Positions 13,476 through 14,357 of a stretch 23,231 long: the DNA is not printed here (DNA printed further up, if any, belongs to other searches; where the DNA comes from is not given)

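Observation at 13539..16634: One protein carries both a cohesin and a dockerin separated by eight Ig-like repeats: possible head-to-tail self-polymerising fibre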

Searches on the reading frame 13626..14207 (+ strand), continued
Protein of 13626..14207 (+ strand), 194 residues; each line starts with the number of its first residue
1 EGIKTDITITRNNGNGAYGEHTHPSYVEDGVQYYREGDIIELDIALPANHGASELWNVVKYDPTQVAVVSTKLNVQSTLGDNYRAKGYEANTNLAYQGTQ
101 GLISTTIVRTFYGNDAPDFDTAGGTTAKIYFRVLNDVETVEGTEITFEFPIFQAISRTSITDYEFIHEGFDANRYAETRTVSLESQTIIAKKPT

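Call 35: fold_search(model_id=the predicted structure, library=pdb)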
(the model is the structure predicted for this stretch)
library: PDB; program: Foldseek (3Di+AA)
matches with E <= 10: 1774; with E <= 0.001: 55
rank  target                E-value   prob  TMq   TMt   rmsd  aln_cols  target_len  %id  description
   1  4uyp_A                2.7e-06  1.00  0.47  0.61   3.6       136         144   18  High resolution structure of the third cohesin ScaC in complex with the ScaB dockerin with a mutation in the N-termina (released 2015-04-15)
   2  4uyp_C                3.9e-06  1.00  0.47  0.60   3.6       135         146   18  High resolution structure of the third cohesin ScaC in complex with the ScaB dockerin with a mutation in the N-termina (released 2015-04-15)
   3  5k39_A                9.8e-06  1.00  0.48  0.55   3.3       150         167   12  THE TYPE II COHESIN DOCKERIN COMPLEX FROM CLOSTRIDIUM THERMOCELLUM (released 2017-03-29)
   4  3ghp_B                1.0e-05  1.00  0.51  0.53   4.1       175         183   15  Structure of the second type II cohesin module from the adaptor ScaA scaffoldin of Acetivibrio cellulolyticus (includi (released 2009-06-23)
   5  3ghp_A                1.2e-05  1.00  0.45  0.46   4.9       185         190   15  Structure of the second type II cohesin module from the adaptor ScaA scaffoldin of Acetivibrio cellulolyticus (includi (released 2009-06-23)
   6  4dh2_A                1.5e-05  1.00  0.53  0.64   4.0       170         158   15  Crystal structure of Coh-OlpC(Cthe_0452)-Doc435(Cthe_0435) complex: A novel type I Cohesin-Dockerin complex from Clost (released 2012-11-28)
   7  4uyq_A                1.6e-05  1.00  0.47  0.61   3.6       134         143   19  High resolution structure of the third cohesin ScaC in complex with the ScaB dockerin with a mutation in the C-termina (released 2015-04-15)
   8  5lxv_C                1.6e-05  1.00  0.46  0.51   9.1       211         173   14  Crystal structure of Ruminococcus flavefaciens scaffoldin C cohesin in complex with a dockerin from an uncharacterized (released 2016-10-19)
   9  5lxv_A                1.9e-05  1.00  0.44  0.49   9.3       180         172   15  Crystal structure of Ruminococcus flavefaciens scaffoldin C cohesin in complex with a dockerin from an uncharacterized (released 2016-10-19)
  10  5m0y_A                2.2e-05  1.00  0.48  0.54   3.9       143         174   13  Crystal Structure of the CohScaA-XDocCipB type II complex from Clostridium thermocellum at 1.5Angstrom resolution (released 2017-09-06)
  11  4ums                  2.3e-05  1.00  0.51  0.63   4.1       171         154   15  The crystal structure of the seventh ScaB type I cohesin from Pseudobacteroides cellulosolvens (released 2015-05-06)
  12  4fl4_B                2.3e-05  1.00  0.48  0.56   6.7       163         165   15  Scaffoldin conformation and dynamics revealed by a ternary complex from the Clostridium thermocellum cellulosome (released 2012-06-27)
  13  4fl4_K                2.5e-05  1.00  0.47  0.54   7.2       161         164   16  Scaffoldin conformation and dynamics revealed by a ternary complex from the Clostridium thermocellum cellulosome (released 2012-06-27)
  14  3fnk_A                2.6e-05  1.00  0.48  0.53   3.4       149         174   17  Crystal structure of the second type II cohesin module from the cellulosomal adaptor ScaA scaffoldin of Acetivibrio ce (released 2009-06-23)
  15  1tyj                  2.7e-05  1.00  0.45  0.51   5.3       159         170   16  Crystal Structure Analysis of type II Cohesin A11 from Bacteroides cellulosolvens (released 2005-04-26)
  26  3l8q_C                6.9e-05  1.00  0.59  0.36   3.8       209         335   12  Structure analysis of the type II cohesin dyad from the adaptor ScaA scaffoldin of Acetivibrio cellulolyticus (released 2010-05-05)
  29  3l8q_D                9.0e-05  1.00  0.51  0.32   5.4       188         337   14  Structure analysis of the type II cohesin dyad from the adaptor ScaA scaffoldin of Acetivibrio cellulolyticus (released 2010-05-05)
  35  2jh2_A                1.6e-04  1.00  0.49  0.67   4.0       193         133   10  X-ray crystal structure of a cohesin-like module from Clostridium perfringens (released 2007-11-06)
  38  3l8q_A                1.7e-04  1.00  0.46  0.28   4.3       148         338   17  Structure analysis of the type II cohesin dyad from the adaptor ScaA scaffoldin of Acetivibrio cellulolyticus (released 2010-05-05)
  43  3l8q_B                2.8e-04  1.00  0.50  0.30   3.9       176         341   14  Structure analysis of the type II cohesin dyad from the adaptor ScaA scaffoldin of Acetivibrio cellulolyticus (released 2010-05-05)
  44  2jh2_C                3.1e-04  1.00  0.41  0.57   5.8       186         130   10  X-ray crystal structure of a cohesin-like module from Clostridium perfringens (released 2007-11-06)
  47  2o4e_MODEL_1_A        4.5e-04  1.00  0.43  0.48   6.3       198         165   10  The solution structure of a protein-protein interaction module from a family 84 glycoside hydrolase of Clostri (released 2007-11-06)
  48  2jh2_B                4.8e-04  1.00  0.44  0.61   5.1       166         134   10  X-ray crystal structure of a cohesin-like module from Clostridium perfringens (released 2007-11-06)
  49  8ajy_A                5.3e-04  1.00  0.47  0.45   3.5       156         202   11  Ruminococcus flavefaciens Cohesin-Dockerin structure: dockerin from ScaH adaptor scaffoldin in complex with the cohesi (released 2022-11-02)
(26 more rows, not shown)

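Call 64: find_encoding_contigs(protein=P0009, flank=10000, max_places=2)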
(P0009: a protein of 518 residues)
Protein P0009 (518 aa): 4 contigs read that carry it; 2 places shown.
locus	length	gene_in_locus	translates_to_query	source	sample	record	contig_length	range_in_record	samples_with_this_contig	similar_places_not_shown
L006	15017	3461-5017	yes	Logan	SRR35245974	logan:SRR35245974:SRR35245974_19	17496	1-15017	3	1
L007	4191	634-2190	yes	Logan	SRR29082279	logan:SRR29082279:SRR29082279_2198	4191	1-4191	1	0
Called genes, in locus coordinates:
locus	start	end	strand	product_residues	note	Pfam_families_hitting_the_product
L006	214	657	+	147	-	PF06998:DUF1307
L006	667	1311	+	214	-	-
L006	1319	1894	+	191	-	PF10502:Peptidase_S26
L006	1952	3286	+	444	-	PF07638:Sigma70_ECF (weak), PF04542:Sigma70_r2, PF08281:Sigma70_r4_2, PF04545:Sigma70_r4 (weak)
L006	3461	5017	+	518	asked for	-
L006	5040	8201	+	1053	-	PF00404:Dockerin_1 (weak)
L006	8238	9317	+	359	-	-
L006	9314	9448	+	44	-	-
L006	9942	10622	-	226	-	-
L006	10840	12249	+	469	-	PF00324:AA_permease, PF13520:AA_permease_2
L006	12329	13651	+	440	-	PF02127:Peptidase_M18, PF05343:Peptidase_M42 (faint)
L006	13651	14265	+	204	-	-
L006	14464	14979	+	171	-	-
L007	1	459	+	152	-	?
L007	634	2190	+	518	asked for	-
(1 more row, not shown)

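Call 65: find_encoding_contigs(protein=P0017, flank=10000, max_places=2)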
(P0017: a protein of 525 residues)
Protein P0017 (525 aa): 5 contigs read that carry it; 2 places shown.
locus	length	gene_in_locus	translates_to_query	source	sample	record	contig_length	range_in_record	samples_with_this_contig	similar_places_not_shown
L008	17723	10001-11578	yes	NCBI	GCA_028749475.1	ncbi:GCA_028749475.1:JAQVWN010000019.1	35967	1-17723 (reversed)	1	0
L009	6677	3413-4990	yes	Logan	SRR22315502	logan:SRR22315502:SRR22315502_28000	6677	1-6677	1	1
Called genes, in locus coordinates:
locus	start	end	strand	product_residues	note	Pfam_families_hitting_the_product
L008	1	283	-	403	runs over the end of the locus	PF07690:MFS_1, PF06779:MFS_4 (faint), PF07690:MFS_1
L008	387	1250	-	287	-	PF00126:HTH_1, PF03466:LysR_substrate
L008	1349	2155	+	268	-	PF00702:Hydrolase (faint), PF05116:S6PP (faint), PF08282:Hydrolase_3, PF13419:HAD_2 (faint)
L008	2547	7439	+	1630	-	PF24315:DUF7489 (faint), PF00404:Dockerin_1 (faint)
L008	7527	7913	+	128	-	-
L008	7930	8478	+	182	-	PF10502:Peptidase_S26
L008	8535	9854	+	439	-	PF04542:Sigma70_r2, PF08281:Sigma70_r4_2, PF04545:Sigma70_r4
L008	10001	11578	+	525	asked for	-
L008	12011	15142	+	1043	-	-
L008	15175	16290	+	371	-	-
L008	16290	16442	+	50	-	-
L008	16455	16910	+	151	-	PF06998:DUF1307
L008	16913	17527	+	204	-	-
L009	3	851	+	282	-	?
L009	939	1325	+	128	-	-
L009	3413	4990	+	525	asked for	-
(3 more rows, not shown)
